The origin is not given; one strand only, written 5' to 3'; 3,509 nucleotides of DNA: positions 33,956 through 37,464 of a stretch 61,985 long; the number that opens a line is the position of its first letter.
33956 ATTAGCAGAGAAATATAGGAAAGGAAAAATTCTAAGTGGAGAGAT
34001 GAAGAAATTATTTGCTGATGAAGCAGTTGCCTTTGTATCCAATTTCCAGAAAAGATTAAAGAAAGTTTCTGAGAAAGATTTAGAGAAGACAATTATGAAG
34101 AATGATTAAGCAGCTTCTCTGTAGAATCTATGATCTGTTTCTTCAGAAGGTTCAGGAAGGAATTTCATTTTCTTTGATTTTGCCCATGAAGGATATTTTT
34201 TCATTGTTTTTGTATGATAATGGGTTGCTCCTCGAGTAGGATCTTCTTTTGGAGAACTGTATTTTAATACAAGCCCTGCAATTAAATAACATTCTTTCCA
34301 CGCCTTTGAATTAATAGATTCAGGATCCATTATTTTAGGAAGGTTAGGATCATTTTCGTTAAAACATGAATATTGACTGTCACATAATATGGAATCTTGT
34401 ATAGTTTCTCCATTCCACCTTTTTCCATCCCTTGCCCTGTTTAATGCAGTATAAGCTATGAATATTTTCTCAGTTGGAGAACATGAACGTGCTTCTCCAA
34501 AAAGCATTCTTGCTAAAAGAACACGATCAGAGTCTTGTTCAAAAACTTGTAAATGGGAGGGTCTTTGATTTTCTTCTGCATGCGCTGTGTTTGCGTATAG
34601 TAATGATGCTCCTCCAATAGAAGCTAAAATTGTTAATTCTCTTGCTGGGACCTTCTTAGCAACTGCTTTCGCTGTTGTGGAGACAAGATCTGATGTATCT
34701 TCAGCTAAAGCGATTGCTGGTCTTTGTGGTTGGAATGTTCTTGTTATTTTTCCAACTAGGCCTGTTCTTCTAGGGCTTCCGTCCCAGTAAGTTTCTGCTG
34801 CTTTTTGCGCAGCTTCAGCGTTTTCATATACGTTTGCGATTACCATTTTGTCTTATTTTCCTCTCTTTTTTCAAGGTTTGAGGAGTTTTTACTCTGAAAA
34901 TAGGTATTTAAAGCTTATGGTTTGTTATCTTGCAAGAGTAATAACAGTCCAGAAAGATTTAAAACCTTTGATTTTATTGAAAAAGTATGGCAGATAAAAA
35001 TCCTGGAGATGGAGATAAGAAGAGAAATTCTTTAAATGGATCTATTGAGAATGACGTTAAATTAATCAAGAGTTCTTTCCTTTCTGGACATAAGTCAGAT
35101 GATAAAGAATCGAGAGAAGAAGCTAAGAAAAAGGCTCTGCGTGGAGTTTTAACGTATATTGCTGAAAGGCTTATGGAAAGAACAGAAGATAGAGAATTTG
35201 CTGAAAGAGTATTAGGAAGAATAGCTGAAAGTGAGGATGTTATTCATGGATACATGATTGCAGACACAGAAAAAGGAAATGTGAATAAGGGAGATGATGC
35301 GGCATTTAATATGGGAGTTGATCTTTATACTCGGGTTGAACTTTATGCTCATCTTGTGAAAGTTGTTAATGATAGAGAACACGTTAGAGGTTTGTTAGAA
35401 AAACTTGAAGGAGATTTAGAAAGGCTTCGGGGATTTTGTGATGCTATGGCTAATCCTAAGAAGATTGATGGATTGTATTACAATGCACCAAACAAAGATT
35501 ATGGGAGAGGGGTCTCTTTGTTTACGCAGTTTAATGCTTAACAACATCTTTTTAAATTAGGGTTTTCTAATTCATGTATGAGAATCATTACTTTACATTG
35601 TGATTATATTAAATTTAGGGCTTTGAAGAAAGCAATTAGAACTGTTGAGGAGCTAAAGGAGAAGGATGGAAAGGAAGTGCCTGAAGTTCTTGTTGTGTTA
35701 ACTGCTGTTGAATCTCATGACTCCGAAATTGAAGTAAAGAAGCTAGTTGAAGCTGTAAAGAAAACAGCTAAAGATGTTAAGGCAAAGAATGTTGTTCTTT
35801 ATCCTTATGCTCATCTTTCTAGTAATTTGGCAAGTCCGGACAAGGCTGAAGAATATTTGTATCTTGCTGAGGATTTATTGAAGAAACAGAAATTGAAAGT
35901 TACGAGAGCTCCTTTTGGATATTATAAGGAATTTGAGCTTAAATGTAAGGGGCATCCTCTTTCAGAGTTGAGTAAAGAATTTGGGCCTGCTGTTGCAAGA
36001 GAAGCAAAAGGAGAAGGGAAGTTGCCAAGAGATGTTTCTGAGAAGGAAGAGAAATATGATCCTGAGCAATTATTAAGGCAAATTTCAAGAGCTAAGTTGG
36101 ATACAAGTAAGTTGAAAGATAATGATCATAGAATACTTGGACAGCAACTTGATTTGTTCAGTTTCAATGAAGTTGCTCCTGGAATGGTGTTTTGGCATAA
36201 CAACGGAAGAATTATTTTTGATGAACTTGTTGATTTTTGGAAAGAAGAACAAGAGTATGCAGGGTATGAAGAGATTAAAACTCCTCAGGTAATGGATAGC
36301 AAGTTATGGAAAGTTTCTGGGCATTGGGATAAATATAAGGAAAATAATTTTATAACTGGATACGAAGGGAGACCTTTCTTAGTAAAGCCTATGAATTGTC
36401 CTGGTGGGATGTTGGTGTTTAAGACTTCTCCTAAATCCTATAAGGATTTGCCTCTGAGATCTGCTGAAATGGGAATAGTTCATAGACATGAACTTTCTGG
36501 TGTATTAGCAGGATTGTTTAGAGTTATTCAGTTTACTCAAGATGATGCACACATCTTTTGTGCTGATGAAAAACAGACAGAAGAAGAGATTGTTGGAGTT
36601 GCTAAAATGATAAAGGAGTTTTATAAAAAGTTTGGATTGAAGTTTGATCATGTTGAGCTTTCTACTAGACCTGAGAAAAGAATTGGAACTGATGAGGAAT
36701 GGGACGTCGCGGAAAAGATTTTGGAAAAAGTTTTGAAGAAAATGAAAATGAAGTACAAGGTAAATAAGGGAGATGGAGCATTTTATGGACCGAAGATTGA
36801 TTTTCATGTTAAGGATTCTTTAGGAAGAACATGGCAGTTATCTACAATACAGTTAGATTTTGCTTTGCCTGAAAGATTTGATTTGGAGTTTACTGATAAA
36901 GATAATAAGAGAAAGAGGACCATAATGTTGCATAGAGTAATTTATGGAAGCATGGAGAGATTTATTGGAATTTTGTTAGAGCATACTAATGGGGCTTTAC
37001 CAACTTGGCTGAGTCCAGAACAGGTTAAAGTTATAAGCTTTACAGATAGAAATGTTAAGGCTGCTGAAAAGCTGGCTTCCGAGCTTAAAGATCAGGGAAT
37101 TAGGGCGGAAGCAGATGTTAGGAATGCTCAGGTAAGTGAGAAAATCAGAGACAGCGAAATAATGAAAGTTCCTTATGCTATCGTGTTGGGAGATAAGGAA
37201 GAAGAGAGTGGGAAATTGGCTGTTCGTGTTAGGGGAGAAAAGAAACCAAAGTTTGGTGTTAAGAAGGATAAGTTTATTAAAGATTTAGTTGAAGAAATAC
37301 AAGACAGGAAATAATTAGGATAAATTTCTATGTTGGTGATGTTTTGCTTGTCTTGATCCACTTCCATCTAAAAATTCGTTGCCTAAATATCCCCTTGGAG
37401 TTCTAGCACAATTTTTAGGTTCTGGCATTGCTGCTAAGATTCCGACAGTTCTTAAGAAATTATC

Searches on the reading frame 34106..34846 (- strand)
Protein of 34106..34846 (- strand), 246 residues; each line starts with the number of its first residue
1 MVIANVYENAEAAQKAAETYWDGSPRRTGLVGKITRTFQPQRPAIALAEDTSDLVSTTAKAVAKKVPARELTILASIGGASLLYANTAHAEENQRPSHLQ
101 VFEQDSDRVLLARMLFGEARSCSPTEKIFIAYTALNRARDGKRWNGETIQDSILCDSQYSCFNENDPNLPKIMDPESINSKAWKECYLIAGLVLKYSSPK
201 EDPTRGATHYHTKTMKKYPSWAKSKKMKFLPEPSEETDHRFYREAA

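Call 106: search_protein_families(library=pfam, proteins=[window:34106-34846:-], max_evalue=0.1)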
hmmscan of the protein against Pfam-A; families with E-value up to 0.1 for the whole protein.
window:34106-34846:- (246 aa): 1 family
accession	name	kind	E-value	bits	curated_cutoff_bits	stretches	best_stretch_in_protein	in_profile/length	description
PF07486.17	Hydrolase_2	-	7.6e-09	36.6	27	1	127-229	7-90/100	Cell Wall Hydrolase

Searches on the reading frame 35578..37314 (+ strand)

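Call 101: search_protein_families(library=pfam, proteins=[window:35578-37314:+], max_evalue=0.00001)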
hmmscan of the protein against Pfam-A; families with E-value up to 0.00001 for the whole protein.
window:35578-37314:+ (578 aa): 3 families
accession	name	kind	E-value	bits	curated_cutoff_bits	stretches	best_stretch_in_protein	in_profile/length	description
PF00587.30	tRNA-synt_2b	-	3.3e-44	151.5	29.3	1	264-469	8-178/179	tRNA synthetase class II core domain (G, H, P, S and T)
PF08915.16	tRNA-Thr_ED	-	3.5e-44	150.7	30.2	1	1-134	1-136/137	Archaea-specific editing domain of threonyl-tRNA synthetase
PF03129.25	HGTP_anticodon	-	4.4e-17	62.5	21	1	482-572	1-93/94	Anticodon binding domain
